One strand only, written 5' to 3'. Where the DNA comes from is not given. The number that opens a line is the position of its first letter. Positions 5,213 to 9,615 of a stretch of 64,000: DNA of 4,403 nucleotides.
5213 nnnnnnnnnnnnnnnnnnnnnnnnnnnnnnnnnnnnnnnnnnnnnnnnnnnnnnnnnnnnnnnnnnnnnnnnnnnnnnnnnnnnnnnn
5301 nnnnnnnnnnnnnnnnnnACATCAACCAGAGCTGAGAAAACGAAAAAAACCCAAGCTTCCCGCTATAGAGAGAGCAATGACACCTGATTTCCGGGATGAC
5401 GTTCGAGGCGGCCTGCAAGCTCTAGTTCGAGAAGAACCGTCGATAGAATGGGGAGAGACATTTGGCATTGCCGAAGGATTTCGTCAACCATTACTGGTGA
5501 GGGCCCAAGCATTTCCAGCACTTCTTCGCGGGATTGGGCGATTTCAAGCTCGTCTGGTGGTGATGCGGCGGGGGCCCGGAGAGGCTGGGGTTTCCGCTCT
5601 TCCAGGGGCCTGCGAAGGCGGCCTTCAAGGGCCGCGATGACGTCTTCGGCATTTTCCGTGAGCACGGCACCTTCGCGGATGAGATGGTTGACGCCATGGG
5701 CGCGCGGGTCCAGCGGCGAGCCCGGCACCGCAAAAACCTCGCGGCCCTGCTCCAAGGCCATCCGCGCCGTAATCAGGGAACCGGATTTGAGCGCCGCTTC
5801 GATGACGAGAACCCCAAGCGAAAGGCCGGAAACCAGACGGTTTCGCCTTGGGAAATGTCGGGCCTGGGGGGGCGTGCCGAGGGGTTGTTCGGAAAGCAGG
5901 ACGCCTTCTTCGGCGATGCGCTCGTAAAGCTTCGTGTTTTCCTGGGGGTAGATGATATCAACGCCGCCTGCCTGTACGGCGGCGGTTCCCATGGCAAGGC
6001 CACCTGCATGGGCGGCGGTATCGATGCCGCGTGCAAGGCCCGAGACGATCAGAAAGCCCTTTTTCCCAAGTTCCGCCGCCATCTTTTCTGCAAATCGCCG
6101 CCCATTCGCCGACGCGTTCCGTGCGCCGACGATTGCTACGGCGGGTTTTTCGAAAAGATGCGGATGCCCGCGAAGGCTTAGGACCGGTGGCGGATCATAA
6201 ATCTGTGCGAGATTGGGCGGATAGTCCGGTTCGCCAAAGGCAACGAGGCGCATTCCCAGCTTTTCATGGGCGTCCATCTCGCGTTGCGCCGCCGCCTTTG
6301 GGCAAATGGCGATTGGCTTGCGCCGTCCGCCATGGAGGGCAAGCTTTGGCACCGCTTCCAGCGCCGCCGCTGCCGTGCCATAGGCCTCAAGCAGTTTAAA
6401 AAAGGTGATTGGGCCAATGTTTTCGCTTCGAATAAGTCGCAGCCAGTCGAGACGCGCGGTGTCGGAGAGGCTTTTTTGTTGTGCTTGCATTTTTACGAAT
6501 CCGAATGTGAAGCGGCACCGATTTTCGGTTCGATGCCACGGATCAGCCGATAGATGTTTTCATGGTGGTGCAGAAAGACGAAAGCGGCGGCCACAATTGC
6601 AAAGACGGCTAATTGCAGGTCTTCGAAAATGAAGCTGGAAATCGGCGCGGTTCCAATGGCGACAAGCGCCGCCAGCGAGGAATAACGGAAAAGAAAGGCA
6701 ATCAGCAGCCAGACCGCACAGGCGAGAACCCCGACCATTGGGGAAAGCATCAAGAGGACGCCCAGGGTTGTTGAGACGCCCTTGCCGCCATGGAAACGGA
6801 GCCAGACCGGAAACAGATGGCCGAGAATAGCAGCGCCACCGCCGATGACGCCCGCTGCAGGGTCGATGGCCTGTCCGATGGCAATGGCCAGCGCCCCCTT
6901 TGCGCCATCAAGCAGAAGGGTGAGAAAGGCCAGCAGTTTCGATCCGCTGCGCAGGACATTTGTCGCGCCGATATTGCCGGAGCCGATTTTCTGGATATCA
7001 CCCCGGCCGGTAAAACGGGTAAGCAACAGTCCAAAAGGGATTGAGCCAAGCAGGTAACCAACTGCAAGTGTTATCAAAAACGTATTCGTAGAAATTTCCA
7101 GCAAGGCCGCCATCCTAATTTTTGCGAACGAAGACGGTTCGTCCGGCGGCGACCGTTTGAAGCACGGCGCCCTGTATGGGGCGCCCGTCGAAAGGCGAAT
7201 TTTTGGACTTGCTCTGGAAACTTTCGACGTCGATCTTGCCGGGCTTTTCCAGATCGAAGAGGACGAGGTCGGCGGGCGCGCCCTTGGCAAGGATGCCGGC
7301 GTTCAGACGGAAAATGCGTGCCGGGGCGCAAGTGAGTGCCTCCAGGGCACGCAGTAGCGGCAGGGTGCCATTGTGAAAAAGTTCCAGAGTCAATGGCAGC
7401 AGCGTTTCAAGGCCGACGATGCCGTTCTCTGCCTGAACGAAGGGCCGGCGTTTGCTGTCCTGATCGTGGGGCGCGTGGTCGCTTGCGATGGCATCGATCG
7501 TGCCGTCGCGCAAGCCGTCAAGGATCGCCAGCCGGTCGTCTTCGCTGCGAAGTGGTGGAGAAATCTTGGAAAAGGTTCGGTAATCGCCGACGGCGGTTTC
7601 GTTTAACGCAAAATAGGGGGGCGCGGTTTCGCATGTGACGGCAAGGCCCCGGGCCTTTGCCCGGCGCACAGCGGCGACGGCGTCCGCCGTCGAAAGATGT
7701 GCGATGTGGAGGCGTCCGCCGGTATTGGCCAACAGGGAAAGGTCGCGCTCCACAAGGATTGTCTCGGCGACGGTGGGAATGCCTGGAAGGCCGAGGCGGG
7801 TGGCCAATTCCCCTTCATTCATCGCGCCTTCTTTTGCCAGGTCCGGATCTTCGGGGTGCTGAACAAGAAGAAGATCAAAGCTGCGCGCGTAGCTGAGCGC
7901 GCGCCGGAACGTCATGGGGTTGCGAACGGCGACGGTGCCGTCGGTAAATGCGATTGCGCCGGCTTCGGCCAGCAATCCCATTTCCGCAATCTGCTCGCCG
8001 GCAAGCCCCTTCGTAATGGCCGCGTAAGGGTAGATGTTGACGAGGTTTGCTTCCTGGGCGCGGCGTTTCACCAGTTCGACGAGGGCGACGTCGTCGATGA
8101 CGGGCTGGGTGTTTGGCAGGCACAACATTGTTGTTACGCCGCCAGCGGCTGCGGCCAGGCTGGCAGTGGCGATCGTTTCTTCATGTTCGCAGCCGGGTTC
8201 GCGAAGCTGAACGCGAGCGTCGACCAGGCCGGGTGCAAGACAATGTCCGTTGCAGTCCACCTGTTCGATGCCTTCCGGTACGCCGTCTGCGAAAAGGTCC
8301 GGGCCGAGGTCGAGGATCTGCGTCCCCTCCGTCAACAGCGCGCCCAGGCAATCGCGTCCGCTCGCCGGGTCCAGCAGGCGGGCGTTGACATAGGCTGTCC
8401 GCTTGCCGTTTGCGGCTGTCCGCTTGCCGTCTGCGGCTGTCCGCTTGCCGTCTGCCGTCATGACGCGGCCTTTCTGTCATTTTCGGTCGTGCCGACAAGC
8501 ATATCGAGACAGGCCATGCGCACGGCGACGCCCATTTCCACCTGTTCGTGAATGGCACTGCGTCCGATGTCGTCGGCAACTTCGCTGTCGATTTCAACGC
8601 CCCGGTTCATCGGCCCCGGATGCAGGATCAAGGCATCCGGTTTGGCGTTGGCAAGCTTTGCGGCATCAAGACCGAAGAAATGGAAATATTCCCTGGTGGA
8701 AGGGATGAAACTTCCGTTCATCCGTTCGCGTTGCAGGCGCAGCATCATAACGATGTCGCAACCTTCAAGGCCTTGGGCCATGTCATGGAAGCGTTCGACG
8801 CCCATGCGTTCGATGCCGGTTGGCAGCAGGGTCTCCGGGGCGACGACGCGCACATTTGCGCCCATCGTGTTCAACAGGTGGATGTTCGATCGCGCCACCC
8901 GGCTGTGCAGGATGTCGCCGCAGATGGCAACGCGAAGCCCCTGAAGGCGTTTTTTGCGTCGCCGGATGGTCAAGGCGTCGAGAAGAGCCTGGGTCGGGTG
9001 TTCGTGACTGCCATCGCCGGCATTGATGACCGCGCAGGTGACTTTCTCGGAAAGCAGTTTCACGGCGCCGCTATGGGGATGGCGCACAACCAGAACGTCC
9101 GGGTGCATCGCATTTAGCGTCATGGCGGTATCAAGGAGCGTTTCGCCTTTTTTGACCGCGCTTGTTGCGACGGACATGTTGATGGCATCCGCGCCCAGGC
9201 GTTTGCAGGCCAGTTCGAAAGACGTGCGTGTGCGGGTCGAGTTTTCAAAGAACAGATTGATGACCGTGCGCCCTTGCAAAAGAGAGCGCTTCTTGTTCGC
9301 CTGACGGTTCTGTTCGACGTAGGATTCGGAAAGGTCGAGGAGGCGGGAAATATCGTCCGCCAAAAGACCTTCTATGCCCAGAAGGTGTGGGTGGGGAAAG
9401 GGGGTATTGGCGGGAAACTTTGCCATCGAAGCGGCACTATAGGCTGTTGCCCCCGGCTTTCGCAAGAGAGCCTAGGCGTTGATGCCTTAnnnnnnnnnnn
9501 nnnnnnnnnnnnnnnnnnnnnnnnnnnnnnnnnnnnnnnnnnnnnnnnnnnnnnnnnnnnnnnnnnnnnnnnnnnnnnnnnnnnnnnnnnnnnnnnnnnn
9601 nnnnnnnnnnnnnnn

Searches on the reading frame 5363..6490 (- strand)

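Call 17: search_protein_families(library=pfam, proteins=[window:5363-6490:-], max_evalue=0.0001)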
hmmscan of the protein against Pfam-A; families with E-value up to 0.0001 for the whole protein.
window:5363-6490:- (375 aa): 3 families
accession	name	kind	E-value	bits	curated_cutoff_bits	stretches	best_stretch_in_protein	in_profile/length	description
PF02481.21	DNA_processg_A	-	2e-74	249.8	29.6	1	76-277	3-209/212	DNA recombination-mediator protein A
PF21102.3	DprA_N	-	6.6e-25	87.1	22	1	11-74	2-64/64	DprA-like N-terminal HHH domain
PF17782.7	DprA_WH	-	3.1e-17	62.8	22.9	1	308-368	3-61/61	DprA winged helix domain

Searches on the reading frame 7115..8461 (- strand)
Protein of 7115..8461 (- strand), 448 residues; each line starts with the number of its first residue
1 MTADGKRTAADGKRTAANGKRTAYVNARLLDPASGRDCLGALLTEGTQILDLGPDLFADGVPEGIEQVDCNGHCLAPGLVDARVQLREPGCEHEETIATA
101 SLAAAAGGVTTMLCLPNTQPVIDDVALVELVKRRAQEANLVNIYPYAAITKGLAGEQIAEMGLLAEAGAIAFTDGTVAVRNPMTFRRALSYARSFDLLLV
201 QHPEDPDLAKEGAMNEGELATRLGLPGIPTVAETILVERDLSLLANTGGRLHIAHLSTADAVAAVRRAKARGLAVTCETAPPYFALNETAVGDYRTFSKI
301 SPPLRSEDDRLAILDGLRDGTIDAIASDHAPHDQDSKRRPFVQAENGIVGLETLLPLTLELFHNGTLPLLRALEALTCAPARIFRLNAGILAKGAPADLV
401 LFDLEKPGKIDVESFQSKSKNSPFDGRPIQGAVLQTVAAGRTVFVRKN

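Call 17: search_protein_families(library=pfam, proteins=[window:7115-8461:-], max_evalue=0.0001)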
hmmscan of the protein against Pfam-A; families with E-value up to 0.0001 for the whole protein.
window:7115-8461:- (448 aa): 3 families
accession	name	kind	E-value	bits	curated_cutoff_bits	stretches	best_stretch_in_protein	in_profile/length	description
PF01979.26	Amidohydro_1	-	9.7e-17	61.7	25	1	76-443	3-345/345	Amidohydrolase family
PF07969.17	Amidohydro_3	-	6.2e-08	33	29.7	1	363-444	403-472/472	Amidohydrolase family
PF12890.13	DHOase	-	3.7e-06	27.5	21.2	1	74-259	3-140/142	Dihydro-orotase-like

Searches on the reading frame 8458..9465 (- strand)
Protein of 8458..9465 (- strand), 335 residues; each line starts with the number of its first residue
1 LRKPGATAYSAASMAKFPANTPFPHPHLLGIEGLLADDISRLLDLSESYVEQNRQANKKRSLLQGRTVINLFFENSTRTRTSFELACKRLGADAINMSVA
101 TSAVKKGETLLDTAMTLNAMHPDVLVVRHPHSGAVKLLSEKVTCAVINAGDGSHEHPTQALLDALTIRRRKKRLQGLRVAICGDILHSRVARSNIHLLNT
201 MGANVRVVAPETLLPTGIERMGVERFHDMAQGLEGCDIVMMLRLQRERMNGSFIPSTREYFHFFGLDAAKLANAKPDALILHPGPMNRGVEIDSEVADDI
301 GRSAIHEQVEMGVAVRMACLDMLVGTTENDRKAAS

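Call 17: search_protein_families(library=pfam, proteins=[window:8458-9465:-], max_evalue=0.0001)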
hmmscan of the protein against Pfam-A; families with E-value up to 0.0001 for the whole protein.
window:8458-9465:- (335 aa): 2 families
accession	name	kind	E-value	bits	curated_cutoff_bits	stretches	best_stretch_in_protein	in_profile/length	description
PF02729.26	OTCace_N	-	2e-45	155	29.9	1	27-168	2-147/148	Aspartate/ornithine carbamoyltransferase, carbamoyl-P binding domain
PF00185.30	OTCace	-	8.8e-22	78.3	29.4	1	175-322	1-156/157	Aspartate/ornithine carbamoyltransferase, Asp/Orn binding domain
